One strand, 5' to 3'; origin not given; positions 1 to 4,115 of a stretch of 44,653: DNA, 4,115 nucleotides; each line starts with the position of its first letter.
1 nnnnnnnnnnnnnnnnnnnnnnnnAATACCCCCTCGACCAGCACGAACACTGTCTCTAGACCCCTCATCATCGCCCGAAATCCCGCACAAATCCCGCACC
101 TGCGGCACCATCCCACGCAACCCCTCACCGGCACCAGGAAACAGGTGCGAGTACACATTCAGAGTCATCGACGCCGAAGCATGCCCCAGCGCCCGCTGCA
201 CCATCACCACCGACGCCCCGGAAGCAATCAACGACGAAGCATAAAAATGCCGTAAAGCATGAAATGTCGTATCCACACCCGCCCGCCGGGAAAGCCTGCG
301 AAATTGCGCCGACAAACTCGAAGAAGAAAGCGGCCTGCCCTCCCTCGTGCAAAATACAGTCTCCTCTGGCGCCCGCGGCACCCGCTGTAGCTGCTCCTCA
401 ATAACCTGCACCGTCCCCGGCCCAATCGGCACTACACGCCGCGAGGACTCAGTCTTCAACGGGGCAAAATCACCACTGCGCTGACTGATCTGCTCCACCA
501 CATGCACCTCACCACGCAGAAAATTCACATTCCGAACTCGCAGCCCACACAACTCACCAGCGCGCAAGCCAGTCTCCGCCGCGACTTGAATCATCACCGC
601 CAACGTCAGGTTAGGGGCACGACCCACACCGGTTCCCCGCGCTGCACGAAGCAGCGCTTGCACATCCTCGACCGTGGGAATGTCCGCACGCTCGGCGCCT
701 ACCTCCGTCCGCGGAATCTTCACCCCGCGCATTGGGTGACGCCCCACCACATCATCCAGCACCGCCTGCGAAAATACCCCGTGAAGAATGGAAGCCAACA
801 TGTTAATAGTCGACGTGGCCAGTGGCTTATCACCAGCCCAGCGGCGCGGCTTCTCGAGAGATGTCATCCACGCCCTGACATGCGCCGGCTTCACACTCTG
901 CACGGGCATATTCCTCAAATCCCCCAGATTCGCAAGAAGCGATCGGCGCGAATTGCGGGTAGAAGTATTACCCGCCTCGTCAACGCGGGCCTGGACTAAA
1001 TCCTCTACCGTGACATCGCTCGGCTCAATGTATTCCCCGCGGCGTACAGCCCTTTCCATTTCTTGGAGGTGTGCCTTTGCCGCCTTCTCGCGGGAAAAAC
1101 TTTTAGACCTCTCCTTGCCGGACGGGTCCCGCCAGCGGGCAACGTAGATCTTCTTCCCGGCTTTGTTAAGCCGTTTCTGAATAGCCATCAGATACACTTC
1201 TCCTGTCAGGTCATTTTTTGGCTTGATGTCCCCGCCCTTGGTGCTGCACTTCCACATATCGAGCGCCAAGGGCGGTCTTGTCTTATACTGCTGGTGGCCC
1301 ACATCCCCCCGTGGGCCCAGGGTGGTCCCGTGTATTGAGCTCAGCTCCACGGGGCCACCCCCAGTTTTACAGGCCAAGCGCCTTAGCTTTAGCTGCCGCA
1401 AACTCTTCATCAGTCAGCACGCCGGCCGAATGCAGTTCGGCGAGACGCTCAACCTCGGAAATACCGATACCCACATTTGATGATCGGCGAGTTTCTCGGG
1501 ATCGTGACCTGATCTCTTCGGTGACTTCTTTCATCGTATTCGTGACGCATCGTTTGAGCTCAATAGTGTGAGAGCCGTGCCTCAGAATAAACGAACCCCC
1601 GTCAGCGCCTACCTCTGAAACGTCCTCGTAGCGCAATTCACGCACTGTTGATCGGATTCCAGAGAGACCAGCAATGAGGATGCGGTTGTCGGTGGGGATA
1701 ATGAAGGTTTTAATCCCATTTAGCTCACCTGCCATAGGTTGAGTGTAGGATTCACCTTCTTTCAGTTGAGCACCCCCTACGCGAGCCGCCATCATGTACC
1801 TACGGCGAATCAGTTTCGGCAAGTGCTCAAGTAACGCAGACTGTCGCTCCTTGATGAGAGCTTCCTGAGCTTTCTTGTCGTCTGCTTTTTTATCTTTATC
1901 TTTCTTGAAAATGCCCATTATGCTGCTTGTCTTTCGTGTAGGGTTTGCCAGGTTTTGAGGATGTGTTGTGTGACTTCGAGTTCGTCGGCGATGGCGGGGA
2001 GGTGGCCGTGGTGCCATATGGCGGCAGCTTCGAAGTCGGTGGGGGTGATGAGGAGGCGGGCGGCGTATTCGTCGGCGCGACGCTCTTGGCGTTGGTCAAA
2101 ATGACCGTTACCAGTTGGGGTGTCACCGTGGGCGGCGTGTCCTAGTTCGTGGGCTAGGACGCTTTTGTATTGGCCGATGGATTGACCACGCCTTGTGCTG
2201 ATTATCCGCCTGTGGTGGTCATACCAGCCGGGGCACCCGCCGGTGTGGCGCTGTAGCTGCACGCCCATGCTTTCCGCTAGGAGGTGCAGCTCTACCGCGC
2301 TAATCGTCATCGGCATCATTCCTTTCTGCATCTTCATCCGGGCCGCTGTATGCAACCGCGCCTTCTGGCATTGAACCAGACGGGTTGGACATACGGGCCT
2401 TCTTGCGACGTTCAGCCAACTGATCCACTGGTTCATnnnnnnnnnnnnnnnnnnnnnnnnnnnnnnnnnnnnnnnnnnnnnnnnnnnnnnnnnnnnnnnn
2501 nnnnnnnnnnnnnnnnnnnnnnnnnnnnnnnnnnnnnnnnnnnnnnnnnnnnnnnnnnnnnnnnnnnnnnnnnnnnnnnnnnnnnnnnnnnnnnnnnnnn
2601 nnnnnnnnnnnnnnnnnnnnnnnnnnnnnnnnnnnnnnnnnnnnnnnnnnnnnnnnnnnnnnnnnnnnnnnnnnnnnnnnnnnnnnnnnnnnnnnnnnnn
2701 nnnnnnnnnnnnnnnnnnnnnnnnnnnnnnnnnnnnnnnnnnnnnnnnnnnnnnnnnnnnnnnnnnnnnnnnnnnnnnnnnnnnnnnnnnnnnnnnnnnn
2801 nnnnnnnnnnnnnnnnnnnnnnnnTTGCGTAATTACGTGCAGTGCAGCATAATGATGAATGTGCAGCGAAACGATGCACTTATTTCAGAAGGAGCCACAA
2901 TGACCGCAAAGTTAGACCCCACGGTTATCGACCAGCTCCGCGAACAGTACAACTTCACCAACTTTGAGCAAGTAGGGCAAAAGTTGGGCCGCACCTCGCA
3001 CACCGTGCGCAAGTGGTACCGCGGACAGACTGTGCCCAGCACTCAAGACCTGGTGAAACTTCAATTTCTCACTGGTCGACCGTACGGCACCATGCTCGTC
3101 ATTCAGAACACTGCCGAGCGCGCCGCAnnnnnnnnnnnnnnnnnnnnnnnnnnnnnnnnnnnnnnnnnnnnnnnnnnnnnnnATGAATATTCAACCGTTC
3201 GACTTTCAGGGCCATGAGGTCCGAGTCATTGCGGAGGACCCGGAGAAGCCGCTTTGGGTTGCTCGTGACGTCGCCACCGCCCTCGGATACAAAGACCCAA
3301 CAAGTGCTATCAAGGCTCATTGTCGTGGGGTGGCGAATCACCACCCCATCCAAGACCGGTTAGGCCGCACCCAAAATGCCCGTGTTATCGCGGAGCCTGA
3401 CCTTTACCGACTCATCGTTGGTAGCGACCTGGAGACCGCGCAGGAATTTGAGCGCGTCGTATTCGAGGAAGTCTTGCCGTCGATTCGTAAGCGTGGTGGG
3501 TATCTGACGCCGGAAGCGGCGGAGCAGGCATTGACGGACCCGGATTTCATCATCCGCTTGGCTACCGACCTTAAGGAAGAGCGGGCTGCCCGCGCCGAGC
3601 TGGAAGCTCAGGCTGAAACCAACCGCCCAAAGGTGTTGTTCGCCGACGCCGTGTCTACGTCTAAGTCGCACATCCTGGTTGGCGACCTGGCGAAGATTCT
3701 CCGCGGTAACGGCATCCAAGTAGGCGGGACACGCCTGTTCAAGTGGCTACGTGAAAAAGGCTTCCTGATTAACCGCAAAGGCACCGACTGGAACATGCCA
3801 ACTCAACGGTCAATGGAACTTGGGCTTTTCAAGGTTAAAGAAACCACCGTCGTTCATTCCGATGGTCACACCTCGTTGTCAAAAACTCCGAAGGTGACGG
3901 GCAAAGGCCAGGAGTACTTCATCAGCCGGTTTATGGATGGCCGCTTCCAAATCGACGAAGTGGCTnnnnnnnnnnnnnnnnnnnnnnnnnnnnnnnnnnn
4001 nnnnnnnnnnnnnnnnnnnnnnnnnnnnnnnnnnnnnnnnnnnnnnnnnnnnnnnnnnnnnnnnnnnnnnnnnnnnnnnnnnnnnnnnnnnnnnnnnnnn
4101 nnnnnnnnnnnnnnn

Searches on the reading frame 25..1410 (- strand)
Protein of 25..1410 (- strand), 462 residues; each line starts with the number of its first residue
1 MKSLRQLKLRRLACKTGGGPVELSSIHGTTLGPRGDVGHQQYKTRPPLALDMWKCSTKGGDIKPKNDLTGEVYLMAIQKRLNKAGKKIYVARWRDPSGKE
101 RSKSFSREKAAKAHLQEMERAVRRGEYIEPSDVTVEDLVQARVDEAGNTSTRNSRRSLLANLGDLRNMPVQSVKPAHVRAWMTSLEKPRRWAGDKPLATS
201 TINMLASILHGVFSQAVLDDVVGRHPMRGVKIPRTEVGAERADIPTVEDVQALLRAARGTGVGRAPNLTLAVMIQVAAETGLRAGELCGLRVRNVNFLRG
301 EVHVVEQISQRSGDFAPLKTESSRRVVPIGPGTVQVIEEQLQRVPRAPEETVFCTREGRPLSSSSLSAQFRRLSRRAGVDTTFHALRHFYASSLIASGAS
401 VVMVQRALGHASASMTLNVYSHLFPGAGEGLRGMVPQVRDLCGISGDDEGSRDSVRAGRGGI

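Call 6: search_protein_families(library=pfam, proteins=[window:25-1410:-], max_evalue=1)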
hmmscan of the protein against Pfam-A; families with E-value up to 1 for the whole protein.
window:25-1410:- (462 aa): 2 families
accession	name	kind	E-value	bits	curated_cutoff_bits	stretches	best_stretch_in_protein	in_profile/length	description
PF00589.27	Phage_integrase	-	1.5e-33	116.4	27.1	1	248-423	6-168/172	Phage integrase family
PF13102.12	Phage_int_SAM_5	-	0.3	11.9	22.3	0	148-227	18-93/98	Phage integrase SAM-like domain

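Call 7: search_protein_families(library=phrogs, proteins=[window:25-1410:-], max_evalue=1)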
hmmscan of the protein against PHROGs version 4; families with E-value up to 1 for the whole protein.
window:25-1410:- (462 aa): 10 families
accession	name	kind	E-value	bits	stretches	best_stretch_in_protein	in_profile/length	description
phrog_1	-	integration and excision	3.3e-66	225.8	1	62-425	101-437/611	integrase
phrog_216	-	integration and excision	4.4e-34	119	1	210-425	23-226/301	integrase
phrog_7685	-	integration and excision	3.9e-14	53.8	1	314-425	118-225/240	integrase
phrog_7269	-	integration and excision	1.6e-06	29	1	372-425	19-71/89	integrase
phrog_25190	-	integration and excision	2.3e-06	28.9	1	339-426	8-92/109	integrase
phrog_35951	-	unknown function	0.0017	19.8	1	374-426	13-65/97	-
phrog_34557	-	integration and excision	0.0019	18.9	1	362-416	106-160/183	integrase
phrog_57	-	head and packaging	0.0063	17.4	1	99-134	86-121/199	terminase small subunit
phrog_22184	-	unknown function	0.023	15.2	1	98-155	31-93/254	-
phrog_23271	-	unknown function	0.038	15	1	379-416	7-44/67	-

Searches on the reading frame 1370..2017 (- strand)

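Call 85: search_protein_families(library=pfam, proteins=[window:1370-2017:-], max_evalue=0.01)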
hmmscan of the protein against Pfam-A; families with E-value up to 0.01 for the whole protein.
window:1370-2017:- (216 aa): 2 families
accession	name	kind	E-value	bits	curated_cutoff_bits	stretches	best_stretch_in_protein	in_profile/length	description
PF09851.14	SHOCT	-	1.7e-07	31.2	27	1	188-214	2-28/28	Short C-terminal domain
PF14470.12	bPH_3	-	0.0079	17.1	23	0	85-170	1-94/95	Bacterial PH domain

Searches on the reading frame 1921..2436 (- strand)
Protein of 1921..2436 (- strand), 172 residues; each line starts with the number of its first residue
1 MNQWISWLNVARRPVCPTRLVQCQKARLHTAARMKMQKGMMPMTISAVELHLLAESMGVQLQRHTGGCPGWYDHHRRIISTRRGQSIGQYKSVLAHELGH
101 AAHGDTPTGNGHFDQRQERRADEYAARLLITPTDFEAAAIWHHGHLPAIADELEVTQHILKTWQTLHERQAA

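Call 85: search_protein_families(library=pfam, proteins=[window:1921-2436:-], max_evalue=0.01)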
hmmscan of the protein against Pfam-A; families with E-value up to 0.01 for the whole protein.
window:1921-2436:- (172 aa): 1 family
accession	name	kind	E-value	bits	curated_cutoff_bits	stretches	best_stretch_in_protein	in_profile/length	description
PF06114.19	Peptidase_M78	-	4e-10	40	22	1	72-156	23-114/123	IrrE N-terminal-like domain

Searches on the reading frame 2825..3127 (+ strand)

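Call 85: search_protein_families(library=pfam, proteins=[window:2825-3127:+], max_evalue=0.01)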
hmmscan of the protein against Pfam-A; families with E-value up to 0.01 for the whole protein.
window:2825-3127:+ (101 aa): 3 families
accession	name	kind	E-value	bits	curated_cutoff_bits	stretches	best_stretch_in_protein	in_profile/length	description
PF13560.12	HTH_31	-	0.0057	17.4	27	1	47-79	17-50/64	Helix-turn-helix domain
PF01381.28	HTH_3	-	0.006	17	23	1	37-79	3-44/55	Helix-turn-helix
PF07022.19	Phage_CI_repr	-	0.0085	16.8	22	0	34-77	2-44/65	Bacteriophage CI repressor helix-turn-helix domain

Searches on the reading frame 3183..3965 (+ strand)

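Call 85: search_protein_families(library=pfam, proteins=[window:3183-3965:+], max_evalue=0.01)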
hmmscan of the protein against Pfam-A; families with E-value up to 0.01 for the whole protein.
window:3183-3965:+ (261 aa): 3 families
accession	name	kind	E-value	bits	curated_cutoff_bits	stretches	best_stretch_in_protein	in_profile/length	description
PF03374.19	ANT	-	8.3e-36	123.1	25.3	1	141-250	1-105/108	Phage antirepressor protein KilAC domain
PF02498.22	Bro-N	-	3.3e-18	66.5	25.6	1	12-99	1-96/96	BRO family, N-terminal domain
PF05363.17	Herpes_US12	-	0.0006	20.9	21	0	14-59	41-82/86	Herpesvirus US12 family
